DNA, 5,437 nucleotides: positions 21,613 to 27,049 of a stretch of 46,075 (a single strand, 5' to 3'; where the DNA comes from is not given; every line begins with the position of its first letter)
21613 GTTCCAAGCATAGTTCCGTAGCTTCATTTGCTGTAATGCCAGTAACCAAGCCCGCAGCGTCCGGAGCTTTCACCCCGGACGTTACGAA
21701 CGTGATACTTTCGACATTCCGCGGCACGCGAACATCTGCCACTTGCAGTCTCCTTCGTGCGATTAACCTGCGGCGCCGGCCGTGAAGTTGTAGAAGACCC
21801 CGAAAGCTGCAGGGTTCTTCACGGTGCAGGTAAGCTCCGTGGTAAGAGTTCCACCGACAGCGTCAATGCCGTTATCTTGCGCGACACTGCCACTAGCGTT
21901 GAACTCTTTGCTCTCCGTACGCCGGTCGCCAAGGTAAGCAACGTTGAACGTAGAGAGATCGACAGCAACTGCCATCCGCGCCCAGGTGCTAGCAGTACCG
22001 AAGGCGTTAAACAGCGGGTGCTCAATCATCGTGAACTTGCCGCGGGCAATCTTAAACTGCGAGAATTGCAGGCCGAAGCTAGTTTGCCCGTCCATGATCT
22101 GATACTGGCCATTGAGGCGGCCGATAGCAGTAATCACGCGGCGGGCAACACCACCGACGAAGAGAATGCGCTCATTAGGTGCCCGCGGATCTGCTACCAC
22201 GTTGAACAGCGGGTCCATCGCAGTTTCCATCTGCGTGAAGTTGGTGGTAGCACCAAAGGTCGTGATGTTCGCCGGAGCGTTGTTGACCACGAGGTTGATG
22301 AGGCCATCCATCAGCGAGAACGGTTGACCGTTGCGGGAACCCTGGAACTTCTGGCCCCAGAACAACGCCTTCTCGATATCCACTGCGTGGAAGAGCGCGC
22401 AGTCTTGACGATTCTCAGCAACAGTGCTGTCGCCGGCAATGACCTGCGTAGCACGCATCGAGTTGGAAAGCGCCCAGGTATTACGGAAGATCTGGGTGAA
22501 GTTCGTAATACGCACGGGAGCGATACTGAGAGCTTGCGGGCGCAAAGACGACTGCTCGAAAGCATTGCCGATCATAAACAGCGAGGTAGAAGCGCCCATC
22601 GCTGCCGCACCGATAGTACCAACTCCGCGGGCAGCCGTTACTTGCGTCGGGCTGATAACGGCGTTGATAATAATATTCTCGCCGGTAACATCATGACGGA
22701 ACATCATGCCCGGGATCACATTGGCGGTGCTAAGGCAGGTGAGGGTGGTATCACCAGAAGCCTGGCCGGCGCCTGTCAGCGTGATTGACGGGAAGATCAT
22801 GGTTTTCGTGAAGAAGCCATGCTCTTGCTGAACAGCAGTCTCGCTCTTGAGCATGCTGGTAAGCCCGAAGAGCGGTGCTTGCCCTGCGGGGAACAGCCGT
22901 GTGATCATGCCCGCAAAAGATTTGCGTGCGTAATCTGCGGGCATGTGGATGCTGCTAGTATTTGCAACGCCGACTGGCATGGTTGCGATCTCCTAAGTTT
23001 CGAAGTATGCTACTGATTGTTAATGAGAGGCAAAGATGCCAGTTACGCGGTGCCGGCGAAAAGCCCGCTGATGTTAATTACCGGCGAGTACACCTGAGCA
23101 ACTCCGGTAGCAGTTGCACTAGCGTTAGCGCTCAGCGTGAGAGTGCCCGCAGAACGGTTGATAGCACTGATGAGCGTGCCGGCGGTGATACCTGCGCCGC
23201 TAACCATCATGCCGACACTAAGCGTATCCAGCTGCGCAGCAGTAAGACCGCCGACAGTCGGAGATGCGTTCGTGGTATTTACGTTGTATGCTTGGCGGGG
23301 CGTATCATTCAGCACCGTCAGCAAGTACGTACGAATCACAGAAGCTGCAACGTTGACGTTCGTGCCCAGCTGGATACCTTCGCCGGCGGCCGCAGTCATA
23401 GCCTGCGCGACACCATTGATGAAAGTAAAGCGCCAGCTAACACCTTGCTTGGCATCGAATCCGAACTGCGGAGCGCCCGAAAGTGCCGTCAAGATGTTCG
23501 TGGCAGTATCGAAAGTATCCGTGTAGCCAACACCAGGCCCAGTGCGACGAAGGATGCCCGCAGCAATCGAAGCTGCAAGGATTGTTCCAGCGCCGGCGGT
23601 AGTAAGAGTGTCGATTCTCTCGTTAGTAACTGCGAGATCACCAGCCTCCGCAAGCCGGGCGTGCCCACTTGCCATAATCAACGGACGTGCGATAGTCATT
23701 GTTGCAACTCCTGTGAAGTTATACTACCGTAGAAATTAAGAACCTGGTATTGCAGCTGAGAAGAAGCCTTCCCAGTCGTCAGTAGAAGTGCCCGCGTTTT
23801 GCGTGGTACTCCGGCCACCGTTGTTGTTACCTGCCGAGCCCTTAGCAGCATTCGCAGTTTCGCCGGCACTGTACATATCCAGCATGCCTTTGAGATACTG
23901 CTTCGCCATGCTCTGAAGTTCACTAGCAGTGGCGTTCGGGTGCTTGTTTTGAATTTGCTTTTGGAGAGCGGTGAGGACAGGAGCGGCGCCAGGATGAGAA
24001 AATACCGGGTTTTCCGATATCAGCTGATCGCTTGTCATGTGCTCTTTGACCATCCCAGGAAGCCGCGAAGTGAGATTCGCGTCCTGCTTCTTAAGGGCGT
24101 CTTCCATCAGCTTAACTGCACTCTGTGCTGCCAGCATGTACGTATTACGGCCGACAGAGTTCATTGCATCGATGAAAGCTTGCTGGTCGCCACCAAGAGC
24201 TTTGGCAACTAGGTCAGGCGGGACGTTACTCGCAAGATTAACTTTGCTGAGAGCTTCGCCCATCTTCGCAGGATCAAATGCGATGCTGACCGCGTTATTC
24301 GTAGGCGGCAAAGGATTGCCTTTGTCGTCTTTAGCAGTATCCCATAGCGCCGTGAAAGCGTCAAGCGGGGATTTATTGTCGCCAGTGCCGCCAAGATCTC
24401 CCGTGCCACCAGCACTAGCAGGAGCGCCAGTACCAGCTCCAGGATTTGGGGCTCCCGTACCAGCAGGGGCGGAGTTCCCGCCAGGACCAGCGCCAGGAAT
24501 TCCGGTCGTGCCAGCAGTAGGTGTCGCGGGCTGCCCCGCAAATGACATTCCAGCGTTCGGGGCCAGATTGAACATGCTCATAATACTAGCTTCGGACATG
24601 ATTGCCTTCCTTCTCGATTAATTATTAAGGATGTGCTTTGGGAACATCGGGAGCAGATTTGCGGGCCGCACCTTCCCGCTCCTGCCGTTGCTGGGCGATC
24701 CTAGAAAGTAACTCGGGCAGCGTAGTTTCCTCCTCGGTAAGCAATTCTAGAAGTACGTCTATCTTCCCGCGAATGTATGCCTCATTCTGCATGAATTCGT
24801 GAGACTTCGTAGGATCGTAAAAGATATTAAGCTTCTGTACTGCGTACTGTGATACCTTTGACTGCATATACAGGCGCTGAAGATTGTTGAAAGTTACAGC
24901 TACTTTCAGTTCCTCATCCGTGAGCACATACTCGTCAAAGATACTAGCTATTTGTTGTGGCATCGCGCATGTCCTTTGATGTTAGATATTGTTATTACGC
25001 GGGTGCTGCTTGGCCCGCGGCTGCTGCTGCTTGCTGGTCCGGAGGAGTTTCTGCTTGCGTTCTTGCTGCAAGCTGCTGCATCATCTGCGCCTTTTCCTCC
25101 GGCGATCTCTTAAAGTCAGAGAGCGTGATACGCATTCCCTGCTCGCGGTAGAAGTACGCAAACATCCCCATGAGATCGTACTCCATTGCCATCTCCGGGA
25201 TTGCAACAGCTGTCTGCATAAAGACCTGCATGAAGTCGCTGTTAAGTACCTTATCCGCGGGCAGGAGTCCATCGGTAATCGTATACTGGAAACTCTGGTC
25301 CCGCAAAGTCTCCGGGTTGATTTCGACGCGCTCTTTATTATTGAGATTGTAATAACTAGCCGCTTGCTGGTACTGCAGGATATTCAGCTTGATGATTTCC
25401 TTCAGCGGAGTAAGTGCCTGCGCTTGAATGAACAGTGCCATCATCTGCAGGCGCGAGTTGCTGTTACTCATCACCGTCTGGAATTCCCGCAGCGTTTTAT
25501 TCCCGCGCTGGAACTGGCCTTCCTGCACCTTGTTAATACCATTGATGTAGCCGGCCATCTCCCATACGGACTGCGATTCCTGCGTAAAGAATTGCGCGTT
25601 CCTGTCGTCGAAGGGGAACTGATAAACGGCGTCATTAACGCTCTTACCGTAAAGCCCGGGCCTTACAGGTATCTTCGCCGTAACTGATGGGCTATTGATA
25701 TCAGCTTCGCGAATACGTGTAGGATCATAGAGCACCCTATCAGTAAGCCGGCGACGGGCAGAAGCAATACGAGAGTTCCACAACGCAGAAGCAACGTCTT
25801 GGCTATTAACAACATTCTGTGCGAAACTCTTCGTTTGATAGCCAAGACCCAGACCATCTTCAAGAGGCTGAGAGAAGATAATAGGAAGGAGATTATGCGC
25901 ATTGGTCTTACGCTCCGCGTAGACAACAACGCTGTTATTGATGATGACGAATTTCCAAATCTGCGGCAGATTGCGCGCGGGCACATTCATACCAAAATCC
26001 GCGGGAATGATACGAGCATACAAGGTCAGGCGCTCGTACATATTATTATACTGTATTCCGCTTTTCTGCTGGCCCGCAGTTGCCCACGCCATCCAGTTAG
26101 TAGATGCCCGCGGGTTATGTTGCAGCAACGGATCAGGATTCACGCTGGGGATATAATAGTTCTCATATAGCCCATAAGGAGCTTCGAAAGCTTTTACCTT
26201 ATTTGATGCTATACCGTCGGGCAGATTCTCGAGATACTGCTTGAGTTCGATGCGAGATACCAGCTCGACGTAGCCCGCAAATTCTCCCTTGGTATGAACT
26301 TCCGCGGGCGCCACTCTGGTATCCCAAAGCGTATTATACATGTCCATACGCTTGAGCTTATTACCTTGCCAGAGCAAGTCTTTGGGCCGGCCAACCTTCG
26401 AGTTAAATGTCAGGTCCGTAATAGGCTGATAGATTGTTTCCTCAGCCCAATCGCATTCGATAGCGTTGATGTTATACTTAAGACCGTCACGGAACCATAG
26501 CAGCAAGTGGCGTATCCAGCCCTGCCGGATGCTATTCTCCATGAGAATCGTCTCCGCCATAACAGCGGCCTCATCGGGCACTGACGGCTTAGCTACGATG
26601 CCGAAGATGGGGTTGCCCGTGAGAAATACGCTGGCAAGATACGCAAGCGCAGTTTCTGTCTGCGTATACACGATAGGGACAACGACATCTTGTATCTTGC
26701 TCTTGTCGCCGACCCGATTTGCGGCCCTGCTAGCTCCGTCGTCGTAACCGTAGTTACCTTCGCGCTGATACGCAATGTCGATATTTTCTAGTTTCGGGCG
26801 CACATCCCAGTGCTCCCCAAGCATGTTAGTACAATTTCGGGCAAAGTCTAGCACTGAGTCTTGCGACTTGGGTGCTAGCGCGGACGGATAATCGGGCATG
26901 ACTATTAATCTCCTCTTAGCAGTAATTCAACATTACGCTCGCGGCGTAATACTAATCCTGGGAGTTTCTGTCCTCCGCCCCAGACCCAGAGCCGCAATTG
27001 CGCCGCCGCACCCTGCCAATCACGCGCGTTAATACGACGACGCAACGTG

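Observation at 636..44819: Genome-wide, strand-biased over-representation of the word (T)GCCCGCG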

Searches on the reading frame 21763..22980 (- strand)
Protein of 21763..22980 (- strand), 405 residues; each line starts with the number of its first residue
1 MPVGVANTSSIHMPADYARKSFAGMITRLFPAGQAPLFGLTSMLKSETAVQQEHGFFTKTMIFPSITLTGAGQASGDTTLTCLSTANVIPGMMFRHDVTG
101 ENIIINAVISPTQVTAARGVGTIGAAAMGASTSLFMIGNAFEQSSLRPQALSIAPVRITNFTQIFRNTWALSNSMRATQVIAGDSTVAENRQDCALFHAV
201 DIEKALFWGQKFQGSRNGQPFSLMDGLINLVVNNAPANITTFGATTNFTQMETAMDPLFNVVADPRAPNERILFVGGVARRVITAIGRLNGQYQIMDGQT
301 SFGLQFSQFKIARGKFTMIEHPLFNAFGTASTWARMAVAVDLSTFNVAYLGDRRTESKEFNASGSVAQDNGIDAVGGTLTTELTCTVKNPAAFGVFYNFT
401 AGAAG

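Call 8: search_protein_families(library=phrogs, proteins=[window:21763-22980:-], max_evalue=0.00001)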
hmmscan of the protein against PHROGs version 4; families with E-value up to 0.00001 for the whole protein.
window:21763-22980:- (405 aa): 1 family
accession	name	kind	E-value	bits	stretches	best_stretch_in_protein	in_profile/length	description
phrog_1328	-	head and packaging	3.8e-24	86.8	1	12-404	14-311/583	major head protein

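Call 28: find_homologous_proteins(query=window:21763-22980:-, max_evalue=1e-20)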
Query window:21763-22980:- (405 aa): 3802 proteins with E <= 1e-20 among 8000 candidates; the best 120 are listed.
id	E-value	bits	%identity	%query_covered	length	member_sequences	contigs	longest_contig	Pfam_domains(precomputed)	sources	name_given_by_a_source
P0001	2.0e-261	884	100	100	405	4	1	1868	PF17236.9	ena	-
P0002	6.8e-244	827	90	100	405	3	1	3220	PF17236.9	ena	-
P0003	2.1e-243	825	90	100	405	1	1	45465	PF17236.9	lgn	-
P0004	1.7e-228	776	85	100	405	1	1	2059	PF17236.9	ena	-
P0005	1.0e-216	737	80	100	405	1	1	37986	PF17236.9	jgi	-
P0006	7.5e-215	731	80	100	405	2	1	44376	PF17236.9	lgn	-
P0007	4.4e-210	716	78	100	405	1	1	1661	PF17236.9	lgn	-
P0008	2.1e-179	615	70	96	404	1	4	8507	PF17236.9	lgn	-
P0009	1.6e-178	612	68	100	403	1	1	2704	PF17236.9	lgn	-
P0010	6.5e-178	610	68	100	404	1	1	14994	PF17236.9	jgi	jgi:hypothetical protein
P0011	3.2e-177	607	70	96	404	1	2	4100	PF17236.9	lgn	-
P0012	3.8e-177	607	67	100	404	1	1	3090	PF17236.9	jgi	jgi:hypothetical protein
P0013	9.1e-177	606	68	100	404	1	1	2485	PF17236.9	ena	-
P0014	1.3e-176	605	68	100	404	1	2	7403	PF17236.9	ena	-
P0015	3.6e-176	604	67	100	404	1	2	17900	PF17236.9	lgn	-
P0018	1.6e-175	602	68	96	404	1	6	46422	PF17236.9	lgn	-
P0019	3.3e-175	601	67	100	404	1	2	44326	PF17236.9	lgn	-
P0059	4.6e-166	571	64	100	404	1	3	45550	PF17236.9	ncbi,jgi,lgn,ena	-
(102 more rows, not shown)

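Call 29: find_encoding_contigs(protein=P0003, flank=10000, max_places=2)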
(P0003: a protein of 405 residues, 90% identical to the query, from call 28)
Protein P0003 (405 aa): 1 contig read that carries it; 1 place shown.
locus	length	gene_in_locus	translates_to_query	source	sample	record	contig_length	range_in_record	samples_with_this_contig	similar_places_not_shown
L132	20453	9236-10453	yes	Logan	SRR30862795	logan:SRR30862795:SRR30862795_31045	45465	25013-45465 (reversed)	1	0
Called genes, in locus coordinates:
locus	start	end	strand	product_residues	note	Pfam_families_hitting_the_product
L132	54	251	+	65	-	-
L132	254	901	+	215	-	-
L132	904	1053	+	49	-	-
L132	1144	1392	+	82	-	-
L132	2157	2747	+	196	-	-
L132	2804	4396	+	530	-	-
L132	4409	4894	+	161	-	-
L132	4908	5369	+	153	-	PF00959:Phage_lysozyme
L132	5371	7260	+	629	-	-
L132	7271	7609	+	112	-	-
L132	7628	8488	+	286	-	-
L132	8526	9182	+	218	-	-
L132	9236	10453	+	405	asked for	PF17236:SU10_MCP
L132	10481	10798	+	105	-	-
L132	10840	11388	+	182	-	-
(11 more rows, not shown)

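Call 30: find_encoding_contigs(protein=P0005, flank=10000, max_places=2)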
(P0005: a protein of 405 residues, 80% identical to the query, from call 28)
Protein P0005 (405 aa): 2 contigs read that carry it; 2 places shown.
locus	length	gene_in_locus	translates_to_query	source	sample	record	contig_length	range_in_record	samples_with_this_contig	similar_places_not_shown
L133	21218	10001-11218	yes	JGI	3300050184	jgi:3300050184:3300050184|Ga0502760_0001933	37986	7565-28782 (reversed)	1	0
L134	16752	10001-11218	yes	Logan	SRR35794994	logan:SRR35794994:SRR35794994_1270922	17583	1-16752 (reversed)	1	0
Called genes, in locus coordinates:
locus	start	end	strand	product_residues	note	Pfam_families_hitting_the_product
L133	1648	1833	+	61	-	-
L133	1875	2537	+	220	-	-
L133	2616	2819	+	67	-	-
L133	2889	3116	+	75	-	-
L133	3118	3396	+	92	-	-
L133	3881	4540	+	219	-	-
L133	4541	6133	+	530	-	-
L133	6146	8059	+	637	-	-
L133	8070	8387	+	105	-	-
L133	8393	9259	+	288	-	-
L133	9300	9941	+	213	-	-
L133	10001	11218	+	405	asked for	PF17236:SU10_MCP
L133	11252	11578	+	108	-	-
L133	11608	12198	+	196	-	-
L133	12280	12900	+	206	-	-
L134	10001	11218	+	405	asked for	PF17236:SU10_MCP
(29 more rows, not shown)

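Call 31: find_encoding_contigs(protein=P0006, flank=10000, max_places=2)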
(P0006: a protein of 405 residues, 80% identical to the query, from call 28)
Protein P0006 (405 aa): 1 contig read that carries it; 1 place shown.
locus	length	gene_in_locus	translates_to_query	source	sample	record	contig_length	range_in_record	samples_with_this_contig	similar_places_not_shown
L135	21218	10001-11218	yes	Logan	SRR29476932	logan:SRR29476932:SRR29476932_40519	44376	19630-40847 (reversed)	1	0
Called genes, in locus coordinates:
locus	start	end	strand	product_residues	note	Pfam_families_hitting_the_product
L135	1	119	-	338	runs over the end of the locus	-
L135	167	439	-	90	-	-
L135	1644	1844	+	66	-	-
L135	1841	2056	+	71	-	-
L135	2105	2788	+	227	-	-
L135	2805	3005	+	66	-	-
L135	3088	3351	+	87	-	-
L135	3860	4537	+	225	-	-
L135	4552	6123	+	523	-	-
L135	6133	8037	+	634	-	PF23899:SU10_portal (faint)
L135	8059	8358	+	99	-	-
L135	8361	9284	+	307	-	-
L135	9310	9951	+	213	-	-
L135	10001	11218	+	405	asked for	PF17236:SU10_MCP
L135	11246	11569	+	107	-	-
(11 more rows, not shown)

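Call 33: find_encoding_contigs(protein=P0018, flank=10000, max_places=1)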
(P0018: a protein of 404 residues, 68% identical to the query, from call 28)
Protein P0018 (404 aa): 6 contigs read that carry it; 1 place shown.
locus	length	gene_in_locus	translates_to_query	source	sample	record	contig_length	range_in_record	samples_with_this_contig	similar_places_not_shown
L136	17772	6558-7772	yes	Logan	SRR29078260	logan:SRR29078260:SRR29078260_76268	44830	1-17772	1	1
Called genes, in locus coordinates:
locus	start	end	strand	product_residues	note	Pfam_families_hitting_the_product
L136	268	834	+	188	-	-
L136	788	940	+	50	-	-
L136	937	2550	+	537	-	-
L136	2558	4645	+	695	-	-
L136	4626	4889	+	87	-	-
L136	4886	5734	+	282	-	-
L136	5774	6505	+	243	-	-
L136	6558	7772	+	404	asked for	PF17236:SU10_MCP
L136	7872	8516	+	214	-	-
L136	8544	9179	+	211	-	-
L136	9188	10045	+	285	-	-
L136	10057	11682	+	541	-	PF13385:Laminin_G_3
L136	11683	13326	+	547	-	-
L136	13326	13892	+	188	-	-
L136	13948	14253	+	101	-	-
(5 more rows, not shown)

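Call 34: find_encoding_contigs(protein=P0019, flank=10000, max_places=1)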
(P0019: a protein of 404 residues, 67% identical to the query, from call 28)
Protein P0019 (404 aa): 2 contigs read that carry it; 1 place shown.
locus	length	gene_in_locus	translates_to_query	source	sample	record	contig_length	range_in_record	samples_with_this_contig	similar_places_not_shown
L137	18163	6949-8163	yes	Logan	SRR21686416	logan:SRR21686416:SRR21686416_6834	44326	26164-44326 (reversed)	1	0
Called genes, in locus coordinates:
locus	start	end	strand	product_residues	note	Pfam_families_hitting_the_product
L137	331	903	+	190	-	-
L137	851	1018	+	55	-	-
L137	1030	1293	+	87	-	-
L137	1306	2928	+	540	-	-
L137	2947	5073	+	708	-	-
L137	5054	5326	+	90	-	-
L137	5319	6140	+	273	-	-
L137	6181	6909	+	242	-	-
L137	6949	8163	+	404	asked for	PF17236:SU10_MCP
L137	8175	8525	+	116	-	-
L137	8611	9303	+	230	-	-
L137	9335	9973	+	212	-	-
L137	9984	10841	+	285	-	-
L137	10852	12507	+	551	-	PF13385:Laminin_G_3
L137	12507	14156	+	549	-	-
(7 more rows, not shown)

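Call 35: find_encoding_contigs(protein=P0059, flank=10000, max_places=1)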
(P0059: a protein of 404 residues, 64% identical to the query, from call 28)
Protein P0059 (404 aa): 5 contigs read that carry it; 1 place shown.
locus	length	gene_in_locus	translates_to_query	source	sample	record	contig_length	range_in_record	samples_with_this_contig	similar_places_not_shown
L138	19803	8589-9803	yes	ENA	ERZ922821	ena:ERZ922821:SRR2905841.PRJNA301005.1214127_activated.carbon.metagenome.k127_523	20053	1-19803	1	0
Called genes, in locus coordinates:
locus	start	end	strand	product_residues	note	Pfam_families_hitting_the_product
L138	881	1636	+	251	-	-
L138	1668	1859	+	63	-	-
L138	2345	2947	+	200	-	-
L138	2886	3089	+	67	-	-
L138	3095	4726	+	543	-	-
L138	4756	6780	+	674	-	PF23899:SU10_portal (weak)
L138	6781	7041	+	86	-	-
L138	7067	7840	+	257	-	-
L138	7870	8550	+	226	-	-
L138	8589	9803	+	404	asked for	PF17236:SU10_MCP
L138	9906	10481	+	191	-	-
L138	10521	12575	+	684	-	PF16190:E1_FCCH (weak)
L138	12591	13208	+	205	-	-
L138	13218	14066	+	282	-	-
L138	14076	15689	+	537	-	PF13385:Laminin_G_3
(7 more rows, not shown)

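Call 75: find_related_loci(query=window:21763-22980:-, collection=genome_contigs, flank=10000)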
Query window:21763-22980:- (405 aa) in genome_contigs; peptide patterns used: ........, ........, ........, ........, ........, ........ (x = any residue, [..] = any of these).
69 stretches matched a pattern; 3 encode a relative of the query (tblastn E <= 1e-3); 3 distinct loci.
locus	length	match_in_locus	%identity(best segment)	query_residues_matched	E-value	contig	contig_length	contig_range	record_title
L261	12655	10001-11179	65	1-397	2e-169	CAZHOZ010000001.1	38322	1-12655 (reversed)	MAG TPA_asm: uncultured Candidatus Saccharibacteria bacterium isolate binchicken_co16_307 genome assembly, contig: NODE_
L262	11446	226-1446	60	1-405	7e-159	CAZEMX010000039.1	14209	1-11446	MAG TPA_asm: uncultured Nitrososphaerota archaeon isolate binchicken_co265_268 genome assembly, contig: NODE_6694_length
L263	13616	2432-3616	57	16-405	5e-140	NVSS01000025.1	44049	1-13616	MAG: Coxiella sp. (in: Bacteria) isolate NORP135 Contig_source1383C_23004, whole genome shotgun sequence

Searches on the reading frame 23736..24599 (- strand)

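Call 9: search_protein_families(library=phrogs, proteins=[window:23736-24599:-], max_evalue=0.00001)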
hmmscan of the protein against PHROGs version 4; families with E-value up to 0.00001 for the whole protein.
window:23736-24599:- (287 aa): 1 family
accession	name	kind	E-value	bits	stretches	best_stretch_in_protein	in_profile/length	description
phrog_16263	-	unknown function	1.7e-10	42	1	21-244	16-226/248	-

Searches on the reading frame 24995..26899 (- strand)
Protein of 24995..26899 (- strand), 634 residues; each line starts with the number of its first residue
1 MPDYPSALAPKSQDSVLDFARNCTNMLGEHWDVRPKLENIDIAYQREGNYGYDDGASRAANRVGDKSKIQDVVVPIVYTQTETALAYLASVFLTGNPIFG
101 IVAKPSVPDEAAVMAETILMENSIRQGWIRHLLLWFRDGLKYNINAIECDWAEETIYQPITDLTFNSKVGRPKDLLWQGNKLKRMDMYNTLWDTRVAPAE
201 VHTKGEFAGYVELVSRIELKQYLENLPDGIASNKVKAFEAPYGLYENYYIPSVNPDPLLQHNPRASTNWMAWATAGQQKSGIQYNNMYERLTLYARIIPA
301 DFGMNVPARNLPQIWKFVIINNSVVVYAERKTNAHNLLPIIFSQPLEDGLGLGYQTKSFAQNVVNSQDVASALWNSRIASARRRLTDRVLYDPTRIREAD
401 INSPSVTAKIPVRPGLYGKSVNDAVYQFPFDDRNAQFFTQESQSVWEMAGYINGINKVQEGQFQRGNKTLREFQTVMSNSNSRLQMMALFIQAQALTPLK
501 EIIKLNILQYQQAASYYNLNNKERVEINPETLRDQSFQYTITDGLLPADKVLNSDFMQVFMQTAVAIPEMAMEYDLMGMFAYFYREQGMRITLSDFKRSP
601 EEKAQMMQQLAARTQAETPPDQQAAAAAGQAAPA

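Call 8: search_protein_families(library=phrogs, proteins=[window:24995-26899:-], max_evalue=0.00001)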
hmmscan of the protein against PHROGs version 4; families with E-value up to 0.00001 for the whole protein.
window:24995-26899:- (634 aa): 1 family
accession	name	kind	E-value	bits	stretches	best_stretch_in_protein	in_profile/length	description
phrog_15554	-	head and packaging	4.2e-78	264.1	1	60-589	72-611/666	portal protein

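Call 10: search_dna_similar(query=window:24995-26899:-, collection=phages, mode=protein, max_rows=25)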
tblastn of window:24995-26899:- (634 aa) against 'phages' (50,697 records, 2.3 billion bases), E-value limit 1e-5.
Records with a match: 22; places in all: 22; records where one place covers at least 80% of the query: 21.
Best place of each record, by identity: <60% 22.
By first word of the organism name: Pseudomonas 16; EBPR 1; Polaromonas 1; Aeromonas 1; Vibrio 1; Desulfofustis 1; Microcystis 1.
By host as written in the record: Pseudomonas aeruginosa 12; - 4; Pseudomonas sp. 1; Polaromonas sp. 1; Psuedomonas aeruginosa 1; Aeromonas dhakensis 1; Vibrio splendidus 1; Microcystis elabens 1.
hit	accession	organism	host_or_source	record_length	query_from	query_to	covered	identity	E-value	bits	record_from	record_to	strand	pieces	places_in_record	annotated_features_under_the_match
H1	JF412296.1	EBPR podovirus 3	-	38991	13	577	89%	34.0%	4e-93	320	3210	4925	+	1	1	gp5: hypothetical protein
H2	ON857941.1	Pseudomonas phage vB_PaeP_FBPa48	Pseudomonas sp.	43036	16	590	91%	31.9%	9e-76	270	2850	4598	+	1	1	hypothetical protein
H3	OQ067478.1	Polaromonas phage Tiera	Polaromonas sp.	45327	36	590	88%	32.9%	3e-85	297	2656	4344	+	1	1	putative portal protein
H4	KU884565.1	Pseudomonas phage PaMx46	Pseudomonas aeruginosa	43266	16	590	91%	31.6%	3e-75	268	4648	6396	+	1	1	putative portal protein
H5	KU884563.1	Pseudomonas phage PaMx41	Pseudomonas aeruginosa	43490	16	590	91%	31.6%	4e-75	268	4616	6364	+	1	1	putative portal protein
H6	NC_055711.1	Pseudomonas phage PaMx41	Pseudomonas aeruginosa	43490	16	590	91%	31.6%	4e-75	268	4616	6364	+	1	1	portal protein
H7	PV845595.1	Pseudomonas phage Ph_15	Pseudomonas aeruginosa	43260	16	590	91%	31.6%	4e-75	268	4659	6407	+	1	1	portal protein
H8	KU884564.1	Pseudomonas phage PaMx43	Pseudomonas aeruginosa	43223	16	590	91%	31.6%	4e-75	268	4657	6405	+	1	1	putative portal protein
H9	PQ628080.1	Pseudomonas phage Neko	Pseudomonas aeruginosa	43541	16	590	91%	31.6%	4e-75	268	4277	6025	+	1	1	portal protein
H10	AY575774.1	Pseudomonas phage PaP2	-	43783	16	590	91%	31.6%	4e-75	268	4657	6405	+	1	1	orf8: p08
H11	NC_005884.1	Pseudomonas phage PaP2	Pseudomonas aeruginosa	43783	16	590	91%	31.6%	4e-75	268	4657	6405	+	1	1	portal protein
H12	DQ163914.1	Pseudomonas phage 119X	-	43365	16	590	91%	31.6%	7e-75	267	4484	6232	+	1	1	record has no annotation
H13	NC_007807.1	Pseudomonas phage 119X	Pseudomonas aeruginosa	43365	16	590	91%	31.6%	7e-75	267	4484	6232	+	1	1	119X_gp08: portal protein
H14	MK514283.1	Pseudomonas phage vB_PaeP_TF17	Psuedomonas aeruginosa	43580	16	590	91%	31.6%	8e-75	267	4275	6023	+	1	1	putative portal protein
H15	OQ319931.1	Pseudomonas phage 20Aug470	Pseudomonas aeruginosa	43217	16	590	91%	31.4%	1e-74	266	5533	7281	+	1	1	portal protein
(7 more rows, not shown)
